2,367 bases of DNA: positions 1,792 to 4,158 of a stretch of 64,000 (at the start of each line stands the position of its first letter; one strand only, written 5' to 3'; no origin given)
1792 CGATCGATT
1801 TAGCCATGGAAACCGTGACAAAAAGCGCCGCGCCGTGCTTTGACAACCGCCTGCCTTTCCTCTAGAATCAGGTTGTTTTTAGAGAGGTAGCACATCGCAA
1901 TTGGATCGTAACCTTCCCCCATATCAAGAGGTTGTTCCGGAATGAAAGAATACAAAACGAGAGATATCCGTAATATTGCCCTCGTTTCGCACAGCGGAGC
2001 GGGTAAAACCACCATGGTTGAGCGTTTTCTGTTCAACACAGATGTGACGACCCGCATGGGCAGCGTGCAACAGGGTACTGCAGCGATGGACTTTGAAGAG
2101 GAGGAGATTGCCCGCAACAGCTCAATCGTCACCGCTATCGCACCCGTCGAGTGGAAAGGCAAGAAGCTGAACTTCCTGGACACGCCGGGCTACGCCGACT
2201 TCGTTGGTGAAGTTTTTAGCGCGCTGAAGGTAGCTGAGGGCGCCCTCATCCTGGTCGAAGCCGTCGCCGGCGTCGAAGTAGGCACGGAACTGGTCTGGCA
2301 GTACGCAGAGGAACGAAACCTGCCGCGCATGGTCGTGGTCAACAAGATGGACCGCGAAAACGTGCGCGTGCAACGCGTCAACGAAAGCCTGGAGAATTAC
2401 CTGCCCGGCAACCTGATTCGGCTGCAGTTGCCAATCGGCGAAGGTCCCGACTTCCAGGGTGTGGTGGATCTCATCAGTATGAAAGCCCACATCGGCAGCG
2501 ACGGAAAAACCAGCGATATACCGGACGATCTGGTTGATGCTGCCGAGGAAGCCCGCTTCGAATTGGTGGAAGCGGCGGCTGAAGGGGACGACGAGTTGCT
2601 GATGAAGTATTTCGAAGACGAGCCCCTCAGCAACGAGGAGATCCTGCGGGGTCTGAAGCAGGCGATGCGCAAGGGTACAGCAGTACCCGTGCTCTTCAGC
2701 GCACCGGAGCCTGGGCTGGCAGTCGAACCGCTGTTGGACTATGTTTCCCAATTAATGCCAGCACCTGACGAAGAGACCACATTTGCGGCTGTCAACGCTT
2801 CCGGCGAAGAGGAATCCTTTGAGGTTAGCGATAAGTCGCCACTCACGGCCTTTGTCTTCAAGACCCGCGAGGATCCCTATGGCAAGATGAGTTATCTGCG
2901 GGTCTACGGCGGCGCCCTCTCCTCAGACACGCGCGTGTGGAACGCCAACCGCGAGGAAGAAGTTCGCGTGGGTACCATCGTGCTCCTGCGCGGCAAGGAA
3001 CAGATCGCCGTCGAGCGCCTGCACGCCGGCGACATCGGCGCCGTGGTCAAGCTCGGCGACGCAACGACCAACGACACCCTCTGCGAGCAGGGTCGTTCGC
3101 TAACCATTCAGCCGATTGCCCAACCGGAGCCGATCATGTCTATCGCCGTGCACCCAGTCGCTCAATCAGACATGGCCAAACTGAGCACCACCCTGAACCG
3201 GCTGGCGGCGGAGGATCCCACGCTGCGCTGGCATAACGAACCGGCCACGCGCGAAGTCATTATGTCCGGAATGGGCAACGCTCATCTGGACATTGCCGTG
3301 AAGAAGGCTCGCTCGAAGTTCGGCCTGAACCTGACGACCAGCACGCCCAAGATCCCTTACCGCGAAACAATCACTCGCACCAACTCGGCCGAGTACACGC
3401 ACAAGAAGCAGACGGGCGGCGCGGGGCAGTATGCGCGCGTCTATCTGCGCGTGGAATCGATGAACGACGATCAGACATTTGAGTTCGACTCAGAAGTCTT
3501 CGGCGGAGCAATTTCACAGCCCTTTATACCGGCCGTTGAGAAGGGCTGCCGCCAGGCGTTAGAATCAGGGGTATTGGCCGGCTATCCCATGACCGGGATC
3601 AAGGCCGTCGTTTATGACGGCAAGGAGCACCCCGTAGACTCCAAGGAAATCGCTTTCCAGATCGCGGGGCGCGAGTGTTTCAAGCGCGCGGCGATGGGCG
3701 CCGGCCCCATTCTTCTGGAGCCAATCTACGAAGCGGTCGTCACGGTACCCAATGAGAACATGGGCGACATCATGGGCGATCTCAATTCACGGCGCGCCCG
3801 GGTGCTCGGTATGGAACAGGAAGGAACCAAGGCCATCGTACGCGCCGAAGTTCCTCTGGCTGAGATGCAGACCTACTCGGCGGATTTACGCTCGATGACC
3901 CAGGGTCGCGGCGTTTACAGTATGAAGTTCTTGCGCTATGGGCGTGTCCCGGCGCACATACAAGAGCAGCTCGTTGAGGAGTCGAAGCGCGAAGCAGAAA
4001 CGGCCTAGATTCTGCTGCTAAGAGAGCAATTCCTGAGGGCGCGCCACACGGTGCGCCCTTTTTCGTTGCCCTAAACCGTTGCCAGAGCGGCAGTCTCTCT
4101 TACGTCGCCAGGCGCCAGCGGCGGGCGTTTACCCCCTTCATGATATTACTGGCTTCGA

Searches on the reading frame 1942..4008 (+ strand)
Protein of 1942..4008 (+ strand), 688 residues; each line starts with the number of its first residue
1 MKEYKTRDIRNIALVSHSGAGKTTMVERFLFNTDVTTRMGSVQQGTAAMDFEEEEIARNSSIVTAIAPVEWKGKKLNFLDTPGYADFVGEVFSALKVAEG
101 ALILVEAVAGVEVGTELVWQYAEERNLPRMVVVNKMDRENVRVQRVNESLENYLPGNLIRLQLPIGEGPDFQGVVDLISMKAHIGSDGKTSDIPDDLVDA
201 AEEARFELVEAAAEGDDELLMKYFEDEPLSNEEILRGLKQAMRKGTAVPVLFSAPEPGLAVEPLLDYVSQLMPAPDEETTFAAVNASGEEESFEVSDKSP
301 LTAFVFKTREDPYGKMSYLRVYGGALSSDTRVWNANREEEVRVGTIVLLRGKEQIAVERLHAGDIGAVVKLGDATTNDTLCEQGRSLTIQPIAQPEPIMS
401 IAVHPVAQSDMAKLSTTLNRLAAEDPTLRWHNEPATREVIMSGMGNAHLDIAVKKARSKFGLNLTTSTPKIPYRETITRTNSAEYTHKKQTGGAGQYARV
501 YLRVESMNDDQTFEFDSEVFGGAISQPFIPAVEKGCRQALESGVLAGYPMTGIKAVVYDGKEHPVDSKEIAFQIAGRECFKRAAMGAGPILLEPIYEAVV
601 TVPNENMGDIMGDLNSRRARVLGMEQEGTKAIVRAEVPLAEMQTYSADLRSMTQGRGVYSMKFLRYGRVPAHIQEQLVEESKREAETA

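Call 84: search_protein_families(library=pfam, proteins=[window:1942-4008:+], max_evalue=0.00001)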
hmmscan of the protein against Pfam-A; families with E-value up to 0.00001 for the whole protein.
window:1942-4008:+ (688 aa): 6 families
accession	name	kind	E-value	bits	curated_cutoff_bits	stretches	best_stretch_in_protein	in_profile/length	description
PF00009.33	GTP_EFTU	-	4e-39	134.6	26.5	1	8-273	2-187/188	Elongation factor Tu GTP binding domain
PF03764.24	EFG_IV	-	1.9e-37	128.2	24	1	469-587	1-120/121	Elongation factor G, domain IV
PF00679.30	EFG_C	-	1.5e-29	102.3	27.9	1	591-676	2-88/89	Elongation factor G C-terminus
PF14492.12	EFG_III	-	5.9e-23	81.2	27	1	395-467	2-74/75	Elongation Factor G, domain III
PF22042.2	EF-G_D2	-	1.3e-11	44.9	27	1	300-382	1-83/84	Elongation factor G domain 2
PF03144.31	GTP_EFTU_D2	-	1.8e-07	31.9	30.3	1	314-381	1-73/73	Elongation factor Tu domain 2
